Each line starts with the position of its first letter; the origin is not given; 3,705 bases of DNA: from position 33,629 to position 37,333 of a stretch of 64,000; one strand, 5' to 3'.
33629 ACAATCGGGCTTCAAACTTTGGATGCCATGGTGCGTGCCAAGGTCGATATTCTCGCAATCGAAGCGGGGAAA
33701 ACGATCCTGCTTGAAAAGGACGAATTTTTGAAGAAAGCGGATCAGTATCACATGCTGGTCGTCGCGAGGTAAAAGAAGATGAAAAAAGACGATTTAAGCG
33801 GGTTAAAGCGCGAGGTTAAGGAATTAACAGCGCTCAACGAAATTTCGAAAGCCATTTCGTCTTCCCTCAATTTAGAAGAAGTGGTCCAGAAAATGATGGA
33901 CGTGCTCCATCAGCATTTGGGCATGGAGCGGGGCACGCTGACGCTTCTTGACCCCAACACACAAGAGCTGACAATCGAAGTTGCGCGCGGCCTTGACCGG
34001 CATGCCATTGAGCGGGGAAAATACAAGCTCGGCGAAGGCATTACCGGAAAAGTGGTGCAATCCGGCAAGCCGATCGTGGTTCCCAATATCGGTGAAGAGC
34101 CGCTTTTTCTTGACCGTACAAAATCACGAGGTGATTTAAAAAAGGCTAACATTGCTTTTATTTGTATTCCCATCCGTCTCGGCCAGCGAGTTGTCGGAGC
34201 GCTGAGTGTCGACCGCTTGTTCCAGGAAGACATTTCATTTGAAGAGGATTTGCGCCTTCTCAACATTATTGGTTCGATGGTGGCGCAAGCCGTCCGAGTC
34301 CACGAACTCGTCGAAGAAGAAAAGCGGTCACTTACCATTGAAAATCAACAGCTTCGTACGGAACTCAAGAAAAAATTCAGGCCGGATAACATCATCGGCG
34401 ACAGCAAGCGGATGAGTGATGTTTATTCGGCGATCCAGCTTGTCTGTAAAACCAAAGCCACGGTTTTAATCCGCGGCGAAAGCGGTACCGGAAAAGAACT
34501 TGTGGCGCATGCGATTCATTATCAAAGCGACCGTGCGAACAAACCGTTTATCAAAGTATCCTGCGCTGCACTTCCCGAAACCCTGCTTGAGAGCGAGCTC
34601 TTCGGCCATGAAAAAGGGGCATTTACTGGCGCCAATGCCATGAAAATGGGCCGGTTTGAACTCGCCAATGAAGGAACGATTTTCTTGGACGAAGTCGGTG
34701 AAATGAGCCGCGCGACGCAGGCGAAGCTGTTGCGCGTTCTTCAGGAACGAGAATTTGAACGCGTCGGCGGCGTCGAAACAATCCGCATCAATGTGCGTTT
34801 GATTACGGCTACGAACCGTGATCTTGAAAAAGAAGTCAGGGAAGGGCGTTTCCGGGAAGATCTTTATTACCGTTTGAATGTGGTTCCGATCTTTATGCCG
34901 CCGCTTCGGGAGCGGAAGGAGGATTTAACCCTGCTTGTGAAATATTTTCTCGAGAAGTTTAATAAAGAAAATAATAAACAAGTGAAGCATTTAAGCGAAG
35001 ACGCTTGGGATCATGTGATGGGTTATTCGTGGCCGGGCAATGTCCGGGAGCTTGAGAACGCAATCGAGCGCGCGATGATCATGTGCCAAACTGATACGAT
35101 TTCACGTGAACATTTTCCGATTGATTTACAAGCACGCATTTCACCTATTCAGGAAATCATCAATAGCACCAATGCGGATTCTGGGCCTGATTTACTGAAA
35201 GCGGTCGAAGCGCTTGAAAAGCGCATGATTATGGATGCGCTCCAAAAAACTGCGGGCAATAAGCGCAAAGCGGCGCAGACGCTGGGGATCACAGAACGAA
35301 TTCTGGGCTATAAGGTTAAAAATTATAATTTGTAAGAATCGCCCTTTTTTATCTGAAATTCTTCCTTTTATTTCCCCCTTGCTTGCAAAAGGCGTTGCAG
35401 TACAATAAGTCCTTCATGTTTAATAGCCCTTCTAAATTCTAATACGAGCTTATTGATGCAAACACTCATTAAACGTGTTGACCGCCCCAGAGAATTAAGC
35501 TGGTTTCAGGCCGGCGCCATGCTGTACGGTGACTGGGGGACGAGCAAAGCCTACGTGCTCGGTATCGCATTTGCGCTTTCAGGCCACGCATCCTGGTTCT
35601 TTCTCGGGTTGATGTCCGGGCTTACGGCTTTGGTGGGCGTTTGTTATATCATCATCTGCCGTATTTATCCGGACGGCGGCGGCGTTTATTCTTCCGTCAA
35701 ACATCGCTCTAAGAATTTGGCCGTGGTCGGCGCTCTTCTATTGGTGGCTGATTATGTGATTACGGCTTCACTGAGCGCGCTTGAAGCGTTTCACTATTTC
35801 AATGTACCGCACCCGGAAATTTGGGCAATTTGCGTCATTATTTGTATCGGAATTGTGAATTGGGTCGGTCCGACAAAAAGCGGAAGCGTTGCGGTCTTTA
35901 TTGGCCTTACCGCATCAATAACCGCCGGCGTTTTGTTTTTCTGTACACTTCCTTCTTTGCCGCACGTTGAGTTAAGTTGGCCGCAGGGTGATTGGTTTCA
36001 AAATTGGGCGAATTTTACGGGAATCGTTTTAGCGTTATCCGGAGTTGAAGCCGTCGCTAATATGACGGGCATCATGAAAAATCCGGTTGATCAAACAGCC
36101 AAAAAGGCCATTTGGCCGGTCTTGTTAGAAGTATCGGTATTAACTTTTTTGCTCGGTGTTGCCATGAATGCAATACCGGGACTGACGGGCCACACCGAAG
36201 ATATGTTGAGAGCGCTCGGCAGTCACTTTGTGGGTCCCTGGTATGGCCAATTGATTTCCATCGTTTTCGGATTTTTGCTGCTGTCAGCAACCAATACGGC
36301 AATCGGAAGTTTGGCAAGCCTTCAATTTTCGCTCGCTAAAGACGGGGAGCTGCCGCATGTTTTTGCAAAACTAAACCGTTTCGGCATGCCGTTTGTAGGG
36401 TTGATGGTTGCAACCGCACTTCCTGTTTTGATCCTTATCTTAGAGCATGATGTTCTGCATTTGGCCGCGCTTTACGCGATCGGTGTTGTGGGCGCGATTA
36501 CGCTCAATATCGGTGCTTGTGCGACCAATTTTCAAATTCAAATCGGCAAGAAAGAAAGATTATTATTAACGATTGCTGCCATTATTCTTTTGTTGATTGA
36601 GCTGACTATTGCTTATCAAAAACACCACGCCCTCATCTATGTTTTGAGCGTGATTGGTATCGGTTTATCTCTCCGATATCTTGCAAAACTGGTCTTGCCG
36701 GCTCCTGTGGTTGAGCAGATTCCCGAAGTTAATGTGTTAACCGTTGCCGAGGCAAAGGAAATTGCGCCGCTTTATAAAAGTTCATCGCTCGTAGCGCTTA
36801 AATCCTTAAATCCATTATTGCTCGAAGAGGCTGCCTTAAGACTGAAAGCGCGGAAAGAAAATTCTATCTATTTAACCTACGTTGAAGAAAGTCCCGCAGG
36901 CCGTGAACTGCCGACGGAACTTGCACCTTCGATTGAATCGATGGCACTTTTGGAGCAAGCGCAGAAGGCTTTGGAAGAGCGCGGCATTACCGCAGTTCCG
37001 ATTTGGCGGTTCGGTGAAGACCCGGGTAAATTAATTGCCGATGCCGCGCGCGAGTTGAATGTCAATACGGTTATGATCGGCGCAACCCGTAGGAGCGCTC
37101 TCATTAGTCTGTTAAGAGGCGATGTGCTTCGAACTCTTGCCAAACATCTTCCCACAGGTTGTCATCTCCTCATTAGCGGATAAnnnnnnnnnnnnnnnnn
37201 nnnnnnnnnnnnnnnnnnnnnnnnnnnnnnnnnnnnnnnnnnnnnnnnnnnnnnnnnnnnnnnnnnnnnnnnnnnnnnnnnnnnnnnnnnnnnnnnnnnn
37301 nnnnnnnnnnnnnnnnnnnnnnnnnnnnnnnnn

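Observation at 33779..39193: Sigma-54 regulon module: GAF-sigma54 activator - APC/Usp permease - sigma54 promoter - amt - glnK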

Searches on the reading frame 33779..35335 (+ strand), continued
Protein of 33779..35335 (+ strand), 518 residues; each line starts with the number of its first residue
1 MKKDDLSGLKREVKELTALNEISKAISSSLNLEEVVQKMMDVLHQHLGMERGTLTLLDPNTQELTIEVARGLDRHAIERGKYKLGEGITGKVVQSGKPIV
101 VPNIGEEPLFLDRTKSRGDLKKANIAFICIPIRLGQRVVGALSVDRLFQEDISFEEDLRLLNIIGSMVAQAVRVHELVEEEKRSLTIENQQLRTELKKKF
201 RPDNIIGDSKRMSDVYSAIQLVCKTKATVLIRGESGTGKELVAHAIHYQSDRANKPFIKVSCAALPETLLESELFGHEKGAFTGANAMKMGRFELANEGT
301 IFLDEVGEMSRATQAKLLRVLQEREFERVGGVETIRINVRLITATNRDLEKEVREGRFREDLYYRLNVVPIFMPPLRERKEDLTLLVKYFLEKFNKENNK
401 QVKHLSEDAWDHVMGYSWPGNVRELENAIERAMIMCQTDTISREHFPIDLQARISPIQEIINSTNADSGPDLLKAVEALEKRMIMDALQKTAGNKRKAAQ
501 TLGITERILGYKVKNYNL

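Call 37: find_encoding_contigs(protein=P0048, flank=7000, max_places=1)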
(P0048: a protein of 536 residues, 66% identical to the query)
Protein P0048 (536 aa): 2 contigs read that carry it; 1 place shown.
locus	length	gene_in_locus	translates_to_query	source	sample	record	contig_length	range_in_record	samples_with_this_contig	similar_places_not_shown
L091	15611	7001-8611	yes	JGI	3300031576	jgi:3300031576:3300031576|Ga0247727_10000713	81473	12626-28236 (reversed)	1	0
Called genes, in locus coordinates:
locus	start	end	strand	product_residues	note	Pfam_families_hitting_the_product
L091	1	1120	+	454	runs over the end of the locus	PF00772:DnaB, PF01926:MMR_HSR1 (faint), PF03796:DnaB_C, PF13481:AAA_25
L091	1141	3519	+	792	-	PF07244:POTRA, PF08478:POTRA_1 (faint), PF08479:POTRA_2 (faint), PF07244:POTRA, PF01103:Omp85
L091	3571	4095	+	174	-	PF03938:OmpH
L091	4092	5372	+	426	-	PF03331:LpxC, PF22817:ApeP-like (weak), PF07977:FabA, PF22818:ApeI-like, PF01575:MaoC_dehydratas (faint)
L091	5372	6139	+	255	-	PF25084:LbH_EIF2B (faint), PF00132:Hexapep (weak), PF25087:GMPPB_C (weak), PF00132:Hexapep (weak), PF13720:Acetyltransf_11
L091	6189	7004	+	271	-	PF17930:LpxI_N, PF06230:LpxI_C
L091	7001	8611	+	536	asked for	PF01590:GAF, PF13185:GAF_2, PF00158:Sigma54_activat, PF14532:Sigma54_activ_2, PF07728:AAA_5 (weak), PF25601:AAA_lid_14, PF02954:HTH_8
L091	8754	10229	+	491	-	PF00909:Ammonium_transp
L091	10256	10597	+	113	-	PF00543:P-II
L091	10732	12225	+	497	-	PF03951:Gln-synt_N, PF00120:Gln-synt_C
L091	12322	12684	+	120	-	-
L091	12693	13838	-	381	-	PF02684:LpxB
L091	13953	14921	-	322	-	PF01408:GFO_IDH_MocA, PF02826:2-Hacid_dh_C (weak), PF22725:GFO_IDH_MocA_C3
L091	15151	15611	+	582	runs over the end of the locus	PF00664:ABC_membrane, PF00005:ABC_tran, PF13304:AAA_21 (faint), PF02463:SMC_N (weak)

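Call 38: find_encoding_contigs(protein=P0068, flank=7000, max_places=1)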
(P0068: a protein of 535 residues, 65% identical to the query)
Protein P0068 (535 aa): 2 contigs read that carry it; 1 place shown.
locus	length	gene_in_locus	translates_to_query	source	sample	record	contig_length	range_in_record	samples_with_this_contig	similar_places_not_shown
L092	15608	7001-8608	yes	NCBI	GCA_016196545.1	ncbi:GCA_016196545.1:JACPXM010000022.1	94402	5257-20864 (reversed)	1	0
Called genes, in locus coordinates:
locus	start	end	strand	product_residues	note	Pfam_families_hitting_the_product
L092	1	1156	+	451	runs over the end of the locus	PF00772:DnaB, PF03796:DnaB_C, PF13481:AAA_25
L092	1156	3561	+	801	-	PF07244:POTRA (weak), PF08478:POTRA_1 (faint), PF08479:POTRA_2 (faint), PF07244:POTRA, PF01103:Omp85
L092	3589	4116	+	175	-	PF03938:OmpH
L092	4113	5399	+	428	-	PF03331:LpxC, PF22817:ApeP-like (faint), PF07977:FabA, PF22818:ApeI-like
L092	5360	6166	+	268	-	PF25084:LbH_EIF2B (faint), PF25087:GMPPB_C (faint), PF00132:Hexapep, PF13720:Acetyltransf_11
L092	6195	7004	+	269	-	PF17930:LpxI_N, PF06230:LpxI_C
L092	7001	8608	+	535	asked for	PF01590:GAF, PF13185:GAF_2, PF00158:Sigma54_activat, PF14532:Sigma54_activ_2, PF07728:AAA_5 (weak), PF25601:AAA_lid_14, PF18024:HTH_50 (faint), PF02954:HTH_8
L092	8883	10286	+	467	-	PF00909:Ammonium_transp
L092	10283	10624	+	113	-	PF00543:P-II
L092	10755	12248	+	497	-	PF03951:Gln-synt_N, PF00120:Gln-synt_C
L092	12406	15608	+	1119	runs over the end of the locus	PF01842:ACT (faint), PF03710:GlnE, PF08335:GlnD_UR_UTase, PF03710:GlnE, PF08335:GlnD_UR_UTase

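Call 39: find_encoding_contigs(protein=P0115, flank=7000, max_places=1)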
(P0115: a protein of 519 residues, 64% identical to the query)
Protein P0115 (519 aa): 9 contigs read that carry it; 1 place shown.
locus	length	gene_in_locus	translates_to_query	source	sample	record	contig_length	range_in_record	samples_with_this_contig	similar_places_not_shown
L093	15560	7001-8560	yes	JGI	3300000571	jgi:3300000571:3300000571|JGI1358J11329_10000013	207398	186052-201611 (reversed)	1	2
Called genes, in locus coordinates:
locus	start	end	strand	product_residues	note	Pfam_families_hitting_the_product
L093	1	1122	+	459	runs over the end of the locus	PF00772:DnaB, PF13481:AAA_25, PF03796:DnaB_C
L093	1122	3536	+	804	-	PF07244:POTRA, PF08478:POTRA_1 (faint), PF08479:POTRA_2 (faint), PF07244:POTRA, PF01103:Omp85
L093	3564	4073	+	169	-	PF03938:OmpH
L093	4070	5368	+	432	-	PF03331:LpxC, PF07977:FabA, PF22818:ApeI-like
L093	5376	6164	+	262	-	PF25084:LbH_EIF2B (faint), PF25087:GMPPB_C (faint), PF00132:Hexapep, PF13720:Acetyltransf_11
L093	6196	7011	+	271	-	PF17930:LpxI_N, PF06230:LpxI_C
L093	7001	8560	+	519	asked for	PF01590:GAF, PF13185:GAF_2, PF13492:GAF_3 (weak), PF00158:Sigma54_activat, PF14532:Sigma54_activ_2, PF07728:AAA_5 (weak), PF25601:AAA_lid_14, PF02954:HTH_8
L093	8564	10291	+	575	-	PF00582:Usp (weak)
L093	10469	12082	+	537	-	PF00909:Ammonium_transp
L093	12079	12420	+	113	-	PF00543:P-II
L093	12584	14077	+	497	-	PF03951:Gln-synt_N, PF00120:Gln-synt_C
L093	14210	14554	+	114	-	-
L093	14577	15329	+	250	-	-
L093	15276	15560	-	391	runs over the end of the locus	PF02684:LpxB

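Call 40: find_encoding_contigs(protein=P0106, flank=7000, max_places=1)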
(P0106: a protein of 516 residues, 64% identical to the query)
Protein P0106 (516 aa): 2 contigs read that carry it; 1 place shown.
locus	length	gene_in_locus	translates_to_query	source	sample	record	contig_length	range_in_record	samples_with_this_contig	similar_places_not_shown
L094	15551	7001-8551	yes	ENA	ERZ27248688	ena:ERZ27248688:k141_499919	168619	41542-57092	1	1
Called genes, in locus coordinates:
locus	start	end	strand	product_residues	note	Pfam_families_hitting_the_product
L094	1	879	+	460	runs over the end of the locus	PF00772:DnaB, PF03796:DnaB_C, PF13481:AAA_25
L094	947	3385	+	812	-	PF07244:POTRA, PF08478:POTRA_1 (faint), PF07244:POTRA, PF08479:POTRA_2 (weak), PF07244:POTRA, PF01103:Omp85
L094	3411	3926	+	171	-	PF03938:OmpH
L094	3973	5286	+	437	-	PF03331:LpxC, PF22817:ApeP-like (weak), PF07977:FabA, PF22818:ApeI-like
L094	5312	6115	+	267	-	PF25084:LbH_EIF2B (faint), PF25087:GMPPB_C (weak), PF00132:Hexapep, PF13720:Acetyltransf_11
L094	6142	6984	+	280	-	PF17930:LpxI_N, PF06230:LpxI_C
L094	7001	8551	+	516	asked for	PF01590:GAF, PF13185:GAF_2, PF07724:AAA_2 (faint), PF00158:Sigma54_activat, PF14532:Sigma54_activ_2, PF07728:AAA_5 (weak), PF25601:AAA_lid_14, PF02954:HTH_8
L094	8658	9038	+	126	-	PF00072:Response_reg (weak)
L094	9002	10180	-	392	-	PF02684:LpxB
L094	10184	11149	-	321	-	PF01408:GFO_IDH_MocA, PF22725:GFO_IDH_MocA_C3 (weak)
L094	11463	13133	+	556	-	PF00664:ABC_membrane, PF00005:ABC_tran, PF02463:SMC_N (weak)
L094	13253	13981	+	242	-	PF12811:BaxI_1, PF01027:Bax1-I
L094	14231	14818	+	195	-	PF00156:Pribosyltran, PF14681:UPRTase (weak)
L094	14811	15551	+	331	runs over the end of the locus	PF02729:OTCace_N, PF00185:OTCace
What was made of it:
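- L094 shows that the activator can exist without adjacent nitrogen genes (call 40).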

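Call 45: search_solved_structures(query=window:33779-35335:+, max_evalue=1e-20)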
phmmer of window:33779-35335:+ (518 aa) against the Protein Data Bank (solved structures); distinct sequences matched with E-value up to 1e-20: 38.
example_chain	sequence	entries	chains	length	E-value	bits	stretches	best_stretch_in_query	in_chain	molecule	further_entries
9qq6_C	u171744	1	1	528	9e-117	394.1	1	15-517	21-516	Nif-specific regulatory protein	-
1ojl_A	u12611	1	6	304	2e-90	307.2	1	204-512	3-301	TRANSCRIPTIONAL REGULATORY PROTEIN ZRAR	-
3dzd_A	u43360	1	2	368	2.7e-79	270.6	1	195-441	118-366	Transcriptional regulator (NtrC family)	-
6iy8_A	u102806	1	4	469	5.9e-78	266.1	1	180-438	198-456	Positive regulator CapR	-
4l4u_A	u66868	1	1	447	1.3e-77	265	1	181-517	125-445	Transcriptional regulator (NtrC family)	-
26jl_A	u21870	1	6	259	2.8e-76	260.6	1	202-448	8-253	Flagellar regulatory protein A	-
6jdi_A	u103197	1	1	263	5.4e-76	259.7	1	204-439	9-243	Nitrogen assimilation regulatory protein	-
1ny5_A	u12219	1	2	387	1.1e-75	258.7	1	181-443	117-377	transcriptional regulator (NtrC family)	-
5exp_A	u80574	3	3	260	2.5e-75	257.4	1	204-438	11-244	Transcriptional regulator FleQ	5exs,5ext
7ejw_C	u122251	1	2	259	2.6e-75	257.4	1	204-439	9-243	Transcriptional regulator FleQ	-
6j7e_A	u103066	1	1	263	2.6e-75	257.4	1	204-439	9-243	Nitrogen assimilation regulatory protein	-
8p53_C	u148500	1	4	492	3.8e-75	256.8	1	204-441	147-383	Transcriptional regulator FleQ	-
4ly6_A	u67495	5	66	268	4e-75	256.8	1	187-443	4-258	Transcriptional regulator (NtrC family)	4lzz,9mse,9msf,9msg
5exx_A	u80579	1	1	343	4.5e-75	256.6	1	204-441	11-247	Transcriptional regulator FleQ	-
8pb9_D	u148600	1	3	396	5.4e-75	256.3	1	204-438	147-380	Transcriptional regulator FleQ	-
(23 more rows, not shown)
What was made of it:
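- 33779..35335 (+): NifA-family enhancer-binding protein: a GAF sensor (31-172), a sigma-54 AAA+ domain with GAFTGA (205-371), a lid, and an HTH_8 DNA-binding domain (476-516). The best solved relative is NifA 9qq6_C (E=9e-117), and the GAF domain resembles Aquifex Nlh1/Nlh2 (call 45).
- Closest known: Aquifex aeolicus Nlh1/Nlh2. Same: The GAF domains match at E=2e-32 and 4e-22 (call 45).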

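Call 60: search_solved_structures(query=window:33779-35335:+, max_evalue=1e-100, show_alignments=1)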
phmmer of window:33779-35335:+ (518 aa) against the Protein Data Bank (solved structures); distinct sequences matched with E-value up to 1e-100: 1.
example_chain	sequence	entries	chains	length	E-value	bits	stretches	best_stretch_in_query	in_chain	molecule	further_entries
9qq6_C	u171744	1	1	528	9e-117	394.1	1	15-517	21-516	Nif-specific regulatory protein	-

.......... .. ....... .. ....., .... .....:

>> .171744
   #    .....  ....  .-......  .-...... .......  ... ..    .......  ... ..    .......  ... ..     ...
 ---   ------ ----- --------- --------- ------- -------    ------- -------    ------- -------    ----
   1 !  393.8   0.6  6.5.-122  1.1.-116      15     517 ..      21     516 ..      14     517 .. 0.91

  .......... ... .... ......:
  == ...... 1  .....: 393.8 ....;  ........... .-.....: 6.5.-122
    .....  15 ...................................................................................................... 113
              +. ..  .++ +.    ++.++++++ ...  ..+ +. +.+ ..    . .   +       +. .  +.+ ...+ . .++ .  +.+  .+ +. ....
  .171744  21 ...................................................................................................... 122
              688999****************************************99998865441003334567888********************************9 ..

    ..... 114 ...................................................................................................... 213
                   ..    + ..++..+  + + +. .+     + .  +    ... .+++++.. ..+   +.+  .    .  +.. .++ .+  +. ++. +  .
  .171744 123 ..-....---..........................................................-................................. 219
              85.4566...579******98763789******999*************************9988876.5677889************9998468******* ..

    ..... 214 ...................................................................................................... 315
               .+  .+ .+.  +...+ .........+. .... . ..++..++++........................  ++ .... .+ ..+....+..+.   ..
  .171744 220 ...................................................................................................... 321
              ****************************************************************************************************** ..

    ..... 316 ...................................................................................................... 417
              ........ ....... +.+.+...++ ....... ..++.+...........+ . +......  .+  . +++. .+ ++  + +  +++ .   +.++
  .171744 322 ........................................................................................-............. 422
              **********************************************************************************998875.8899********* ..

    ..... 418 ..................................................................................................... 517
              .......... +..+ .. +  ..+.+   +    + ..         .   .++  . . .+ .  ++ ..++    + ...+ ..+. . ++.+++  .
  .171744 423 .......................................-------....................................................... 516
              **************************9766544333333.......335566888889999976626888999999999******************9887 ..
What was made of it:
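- Closest known: NifA. Same: The same GAF-AAA+-HTH_8 architecture, alignable over residues 15-517 (call 60).
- Its best PDB match is NifA (calls 45, 60).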

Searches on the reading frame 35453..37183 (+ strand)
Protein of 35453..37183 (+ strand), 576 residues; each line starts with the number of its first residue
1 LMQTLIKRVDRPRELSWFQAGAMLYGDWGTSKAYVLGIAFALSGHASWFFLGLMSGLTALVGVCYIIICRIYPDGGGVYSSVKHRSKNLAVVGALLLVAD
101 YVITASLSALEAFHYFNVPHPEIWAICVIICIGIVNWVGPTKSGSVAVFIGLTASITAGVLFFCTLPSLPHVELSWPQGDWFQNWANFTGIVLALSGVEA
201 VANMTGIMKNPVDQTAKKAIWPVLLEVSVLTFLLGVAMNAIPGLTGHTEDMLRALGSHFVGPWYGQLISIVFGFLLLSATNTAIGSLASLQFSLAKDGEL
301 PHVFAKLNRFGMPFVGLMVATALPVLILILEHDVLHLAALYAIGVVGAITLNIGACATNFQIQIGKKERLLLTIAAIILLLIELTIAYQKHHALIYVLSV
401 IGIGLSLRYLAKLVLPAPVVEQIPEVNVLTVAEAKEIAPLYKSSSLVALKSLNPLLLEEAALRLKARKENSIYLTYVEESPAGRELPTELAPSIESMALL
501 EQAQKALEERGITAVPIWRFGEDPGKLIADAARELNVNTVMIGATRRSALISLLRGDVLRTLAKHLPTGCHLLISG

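Call 7: search_protein_families(library=pfam, proteins=[window:35453-37183:+])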
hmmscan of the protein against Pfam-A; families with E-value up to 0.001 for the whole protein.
window:35453-37183:+ (576 aa): 1 family
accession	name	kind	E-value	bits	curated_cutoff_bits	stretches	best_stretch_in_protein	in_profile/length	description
PF00582.32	Usp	-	1.1e-09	39.4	24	1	456-568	18-135/141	Universal stress protein family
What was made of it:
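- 35453..37183 (+): Permease with a C-terminal Usp domain. It is an optional insert between the activator and amt, and it is not behind the sigma-54 promoter. Pfam Usp at 456-568 (call 7).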

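Call 13: find_related_loci(query=window:35453-37183:+, collection=metagenome_contigs, flank=6000)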
Query window:35453-37183:+ (576 aa) in metagenome_contigs; peptide patterns used: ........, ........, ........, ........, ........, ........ (x = any residue, [..] = any of these).
103 stretches matched a pattern; 3 encode a relative of the query (tblastn E <= 1e-3); 3 distinct loci.
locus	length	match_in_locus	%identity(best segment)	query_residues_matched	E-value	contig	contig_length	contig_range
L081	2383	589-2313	72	1-576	0e+0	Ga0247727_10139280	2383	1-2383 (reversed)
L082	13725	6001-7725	70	2-576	0e+0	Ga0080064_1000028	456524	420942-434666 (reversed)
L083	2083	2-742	70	330-576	5e-113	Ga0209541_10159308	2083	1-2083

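Call 33: search_protein_families(library=ncbifam, proteins=[window:35453-37183:+], max_evalue=0.00001)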
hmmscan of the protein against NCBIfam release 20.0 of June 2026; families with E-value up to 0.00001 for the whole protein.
window:35453-37183:+ (576 aa): 1 family
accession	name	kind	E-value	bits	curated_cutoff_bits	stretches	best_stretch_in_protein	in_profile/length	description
TIGR01773.1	GABAperm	equivalog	8.4e-06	24.8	678.1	1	192-367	211-388/452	GABA permease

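Call 44: search_solved_structures(query=window:35453-37183:+, max_evalue=0.01)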
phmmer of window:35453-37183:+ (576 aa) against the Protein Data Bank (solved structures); distinct sequences matched with E-value up to 0.01: 2.
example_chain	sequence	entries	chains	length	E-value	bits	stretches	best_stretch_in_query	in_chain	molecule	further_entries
3gi8_C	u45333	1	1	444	0.00013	24.4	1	13-372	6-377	Uncharacterized protein MJ0609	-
3gi9_C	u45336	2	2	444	0.00046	22.5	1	13-372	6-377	Uncharacterized protein MJ0609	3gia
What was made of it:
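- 35453..37183 (+): There is only a weak APC-superfamily signal (ApcT MJ0609 E=1e-4, call 44; GABA permease E=8e-6, call 33).
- On APC-superfamily permease with Usp domain: The membrane part matches only weakly: ApcT E=1e-4 (call 44), GABA permease E=8e-6 and far below cut-off (call 33), and no Pfam transporter family matches.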
